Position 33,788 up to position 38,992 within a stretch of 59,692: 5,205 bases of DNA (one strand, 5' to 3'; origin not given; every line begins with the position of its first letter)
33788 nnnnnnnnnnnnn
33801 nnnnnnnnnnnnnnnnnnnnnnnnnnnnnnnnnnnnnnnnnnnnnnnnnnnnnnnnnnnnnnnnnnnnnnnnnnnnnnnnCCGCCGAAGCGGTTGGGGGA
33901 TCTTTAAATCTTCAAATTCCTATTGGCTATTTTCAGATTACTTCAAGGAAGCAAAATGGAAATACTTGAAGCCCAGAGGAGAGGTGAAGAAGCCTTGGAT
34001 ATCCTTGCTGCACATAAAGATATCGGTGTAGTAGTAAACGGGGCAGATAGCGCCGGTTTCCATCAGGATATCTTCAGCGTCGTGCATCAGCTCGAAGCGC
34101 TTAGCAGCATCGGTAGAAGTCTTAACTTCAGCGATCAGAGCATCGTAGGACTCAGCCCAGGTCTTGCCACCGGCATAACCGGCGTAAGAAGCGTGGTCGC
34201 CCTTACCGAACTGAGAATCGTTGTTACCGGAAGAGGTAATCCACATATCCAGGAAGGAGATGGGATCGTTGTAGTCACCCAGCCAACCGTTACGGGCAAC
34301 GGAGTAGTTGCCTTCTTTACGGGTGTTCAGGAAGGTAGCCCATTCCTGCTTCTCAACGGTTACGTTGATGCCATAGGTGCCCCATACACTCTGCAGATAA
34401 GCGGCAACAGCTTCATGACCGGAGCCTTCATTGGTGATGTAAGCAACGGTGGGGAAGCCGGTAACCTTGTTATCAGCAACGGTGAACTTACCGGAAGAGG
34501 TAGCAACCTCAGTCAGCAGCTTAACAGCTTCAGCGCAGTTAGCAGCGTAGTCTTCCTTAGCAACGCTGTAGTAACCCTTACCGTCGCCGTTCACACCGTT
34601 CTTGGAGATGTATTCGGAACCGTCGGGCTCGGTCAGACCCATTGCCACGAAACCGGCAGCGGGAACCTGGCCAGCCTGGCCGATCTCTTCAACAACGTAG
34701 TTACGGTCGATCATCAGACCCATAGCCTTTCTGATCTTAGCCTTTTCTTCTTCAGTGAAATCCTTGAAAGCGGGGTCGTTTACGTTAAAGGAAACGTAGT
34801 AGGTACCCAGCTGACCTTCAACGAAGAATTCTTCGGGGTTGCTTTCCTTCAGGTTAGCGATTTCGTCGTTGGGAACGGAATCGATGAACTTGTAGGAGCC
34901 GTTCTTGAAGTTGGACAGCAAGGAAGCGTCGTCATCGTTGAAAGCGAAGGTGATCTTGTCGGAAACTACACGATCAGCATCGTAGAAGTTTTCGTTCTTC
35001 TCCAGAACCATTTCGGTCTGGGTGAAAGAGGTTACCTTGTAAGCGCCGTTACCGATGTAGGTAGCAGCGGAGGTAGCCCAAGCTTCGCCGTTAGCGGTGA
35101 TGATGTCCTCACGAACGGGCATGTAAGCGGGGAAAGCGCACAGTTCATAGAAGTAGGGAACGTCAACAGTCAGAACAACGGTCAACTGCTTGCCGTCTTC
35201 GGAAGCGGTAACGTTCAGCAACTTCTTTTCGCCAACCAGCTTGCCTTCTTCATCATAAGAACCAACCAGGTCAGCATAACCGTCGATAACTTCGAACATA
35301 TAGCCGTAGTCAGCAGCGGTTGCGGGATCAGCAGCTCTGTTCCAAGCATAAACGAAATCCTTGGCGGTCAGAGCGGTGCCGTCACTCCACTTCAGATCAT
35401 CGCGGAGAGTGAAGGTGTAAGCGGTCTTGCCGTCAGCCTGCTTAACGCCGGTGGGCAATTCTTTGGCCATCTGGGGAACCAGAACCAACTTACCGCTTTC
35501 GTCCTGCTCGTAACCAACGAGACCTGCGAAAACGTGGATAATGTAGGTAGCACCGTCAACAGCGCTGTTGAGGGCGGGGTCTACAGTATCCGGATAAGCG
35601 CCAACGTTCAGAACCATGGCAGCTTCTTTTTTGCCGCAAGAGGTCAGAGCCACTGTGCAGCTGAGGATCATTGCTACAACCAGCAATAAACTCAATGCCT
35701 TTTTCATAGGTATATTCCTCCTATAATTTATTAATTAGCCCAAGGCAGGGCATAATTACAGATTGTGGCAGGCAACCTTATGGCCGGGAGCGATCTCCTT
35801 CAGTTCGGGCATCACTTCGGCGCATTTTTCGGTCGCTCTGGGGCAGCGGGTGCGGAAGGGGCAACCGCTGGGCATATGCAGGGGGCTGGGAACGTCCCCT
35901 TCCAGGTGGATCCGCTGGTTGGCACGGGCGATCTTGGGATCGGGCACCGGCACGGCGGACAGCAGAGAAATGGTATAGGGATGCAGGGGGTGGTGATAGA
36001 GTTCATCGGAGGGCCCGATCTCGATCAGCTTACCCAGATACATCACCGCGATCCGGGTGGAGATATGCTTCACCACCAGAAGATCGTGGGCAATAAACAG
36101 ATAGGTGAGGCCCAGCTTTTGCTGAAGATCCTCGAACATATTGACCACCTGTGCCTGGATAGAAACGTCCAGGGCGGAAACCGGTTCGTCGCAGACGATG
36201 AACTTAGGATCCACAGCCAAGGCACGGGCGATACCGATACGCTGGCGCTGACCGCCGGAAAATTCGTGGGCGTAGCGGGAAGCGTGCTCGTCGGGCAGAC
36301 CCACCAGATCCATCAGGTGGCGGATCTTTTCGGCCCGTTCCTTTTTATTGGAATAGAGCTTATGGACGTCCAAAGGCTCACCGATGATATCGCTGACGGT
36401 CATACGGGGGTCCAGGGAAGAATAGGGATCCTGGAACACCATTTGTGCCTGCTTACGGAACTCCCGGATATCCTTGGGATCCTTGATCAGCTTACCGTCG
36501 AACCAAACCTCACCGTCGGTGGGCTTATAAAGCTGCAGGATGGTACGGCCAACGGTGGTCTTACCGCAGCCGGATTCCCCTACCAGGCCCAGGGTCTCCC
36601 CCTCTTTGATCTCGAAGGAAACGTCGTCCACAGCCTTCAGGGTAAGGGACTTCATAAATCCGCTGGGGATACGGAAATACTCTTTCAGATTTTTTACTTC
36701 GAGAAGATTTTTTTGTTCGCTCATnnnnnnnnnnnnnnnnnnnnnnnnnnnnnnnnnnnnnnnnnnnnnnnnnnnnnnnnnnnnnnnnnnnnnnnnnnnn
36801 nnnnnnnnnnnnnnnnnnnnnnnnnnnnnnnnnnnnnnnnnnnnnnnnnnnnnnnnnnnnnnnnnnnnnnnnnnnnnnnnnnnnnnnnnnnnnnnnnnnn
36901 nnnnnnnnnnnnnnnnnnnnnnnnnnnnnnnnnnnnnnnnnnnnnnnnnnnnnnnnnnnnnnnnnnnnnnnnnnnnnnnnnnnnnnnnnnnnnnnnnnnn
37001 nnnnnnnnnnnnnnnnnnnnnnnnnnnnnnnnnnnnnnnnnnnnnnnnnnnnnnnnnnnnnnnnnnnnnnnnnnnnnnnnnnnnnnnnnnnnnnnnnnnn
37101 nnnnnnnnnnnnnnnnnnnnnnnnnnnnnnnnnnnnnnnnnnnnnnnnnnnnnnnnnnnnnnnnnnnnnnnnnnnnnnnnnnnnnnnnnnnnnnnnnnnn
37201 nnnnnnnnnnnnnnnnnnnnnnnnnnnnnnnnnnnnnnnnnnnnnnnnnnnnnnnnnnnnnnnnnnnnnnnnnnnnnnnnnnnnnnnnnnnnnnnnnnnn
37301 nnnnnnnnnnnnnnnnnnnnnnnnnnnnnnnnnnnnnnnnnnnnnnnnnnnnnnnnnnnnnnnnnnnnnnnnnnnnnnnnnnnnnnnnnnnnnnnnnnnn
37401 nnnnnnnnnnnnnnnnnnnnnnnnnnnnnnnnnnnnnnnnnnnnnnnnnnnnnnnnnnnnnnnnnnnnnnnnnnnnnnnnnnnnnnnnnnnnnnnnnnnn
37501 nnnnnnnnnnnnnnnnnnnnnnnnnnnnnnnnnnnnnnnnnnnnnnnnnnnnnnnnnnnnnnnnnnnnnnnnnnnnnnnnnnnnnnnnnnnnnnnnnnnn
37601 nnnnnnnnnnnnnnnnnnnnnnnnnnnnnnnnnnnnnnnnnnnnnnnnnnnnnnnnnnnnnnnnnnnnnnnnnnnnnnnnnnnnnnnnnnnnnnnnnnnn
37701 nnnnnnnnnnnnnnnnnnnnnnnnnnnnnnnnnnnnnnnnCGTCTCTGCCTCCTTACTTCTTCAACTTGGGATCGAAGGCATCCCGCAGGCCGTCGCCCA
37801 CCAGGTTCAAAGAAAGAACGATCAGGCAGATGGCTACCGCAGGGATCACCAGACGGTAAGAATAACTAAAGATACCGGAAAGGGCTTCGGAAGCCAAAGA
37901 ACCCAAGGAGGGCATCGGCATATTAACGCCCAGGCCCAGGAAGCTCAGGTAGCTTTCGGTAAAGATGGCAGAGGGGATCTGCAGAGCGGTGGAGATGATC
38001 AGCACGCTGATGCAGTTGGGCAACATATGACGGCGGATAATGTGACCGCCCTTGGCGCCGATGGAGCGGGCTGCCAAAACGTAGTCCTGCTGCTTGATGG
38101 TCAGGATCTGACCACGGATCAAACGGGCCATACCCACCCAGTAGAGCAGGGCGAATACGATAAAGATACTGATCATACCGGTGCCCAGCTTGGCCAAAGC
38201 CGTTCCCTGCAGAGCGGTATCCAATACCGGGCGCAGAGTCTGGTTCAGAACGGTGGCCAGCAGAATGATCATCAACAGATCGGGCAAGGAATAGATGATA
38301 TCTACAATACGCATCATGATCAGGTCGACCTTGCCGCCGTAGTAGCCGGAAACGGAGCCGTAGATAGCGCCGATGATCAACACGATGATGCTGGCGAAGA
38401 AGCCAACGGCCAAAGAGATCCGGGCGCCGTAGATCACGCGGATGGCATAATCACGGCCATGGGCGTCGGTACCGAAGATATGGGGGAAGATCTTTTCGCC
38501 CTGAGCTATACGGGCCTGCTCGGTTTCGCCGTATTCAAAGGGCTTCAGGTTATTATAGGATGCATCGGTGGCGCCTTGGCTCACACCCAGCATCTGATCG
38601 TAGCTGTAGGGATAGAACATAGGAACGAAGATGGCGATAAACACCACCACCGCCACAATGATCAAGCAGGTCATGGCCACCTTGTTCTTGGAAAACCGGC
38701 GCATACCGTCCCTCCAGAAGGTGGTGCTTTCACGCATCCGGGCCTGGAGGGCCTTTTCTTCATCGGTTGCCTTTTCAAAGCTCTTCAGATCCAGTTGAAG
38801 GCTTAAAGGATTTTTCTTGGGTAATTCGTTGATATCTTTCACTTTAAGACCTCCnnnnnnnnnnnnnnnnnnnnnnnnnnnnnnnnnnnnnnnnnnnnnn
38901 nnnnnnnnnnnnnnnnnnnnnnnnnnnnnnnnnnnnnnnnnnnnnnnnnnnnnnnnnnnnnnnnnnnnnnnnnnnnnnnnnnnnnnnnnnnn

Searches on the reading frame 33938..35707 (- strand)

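Call 41: search_protein_families(library=pfam, proteins=[window:33938-35707:-], max_evalue=0.00001)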
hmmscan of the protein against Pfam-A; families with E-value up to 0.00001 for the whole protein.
window:33938-35707:- (589 aa): 1 family
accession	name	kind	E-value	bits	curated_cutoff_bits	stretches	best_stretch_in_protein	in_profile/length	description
PF00496.27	SBP_bac_5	-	9.2e-69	232.7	32.4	1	76-496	2-367/368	Bacterial extracellular solute-binding proteins, family 5 Middle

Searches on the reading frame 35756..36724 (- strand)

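Call 41: search_protein_families(library=pfam, proteins=[window:35756-36724:-], max_evalue=0.00001)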
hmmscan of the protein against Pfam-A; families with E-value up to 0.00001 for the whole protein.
window:35756-36724:- (322 aa): 2 families
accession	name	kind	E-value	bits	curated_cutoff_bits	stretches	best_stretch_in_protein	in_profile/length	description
PF00005.33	ABC_tran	-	5.9e-38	131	25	1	33-182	2-136/137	ABC transporter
PF08352.17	oligo_HPY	-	4.2e-20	72.3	27.1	1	234-301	1-65/65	Oligopeptide/dipeptide transporter, C-terminal region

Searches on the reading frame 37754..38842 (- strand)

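Call 41: search_protein_families(library=pfam, proteins=[window:37754-38842:-], max_evalue=0.00001)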
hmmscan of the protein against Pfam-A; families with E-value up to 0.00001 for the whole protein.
window:37754-38842:- (362 aa): 2 families
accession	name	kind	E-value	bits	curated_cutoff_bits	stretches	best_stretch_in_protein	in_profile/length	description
PF00528.27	BPD_transp_1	-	4.4e-31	108.5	26.4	1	159-362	2-184/184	Binding-protein-dependent transport system inner membrane component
PF12911.12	OppC_N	-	4.1e-17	62.2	23.9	1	41-101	1-53/53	N-terminal TM domain of oligopeptide transport permease C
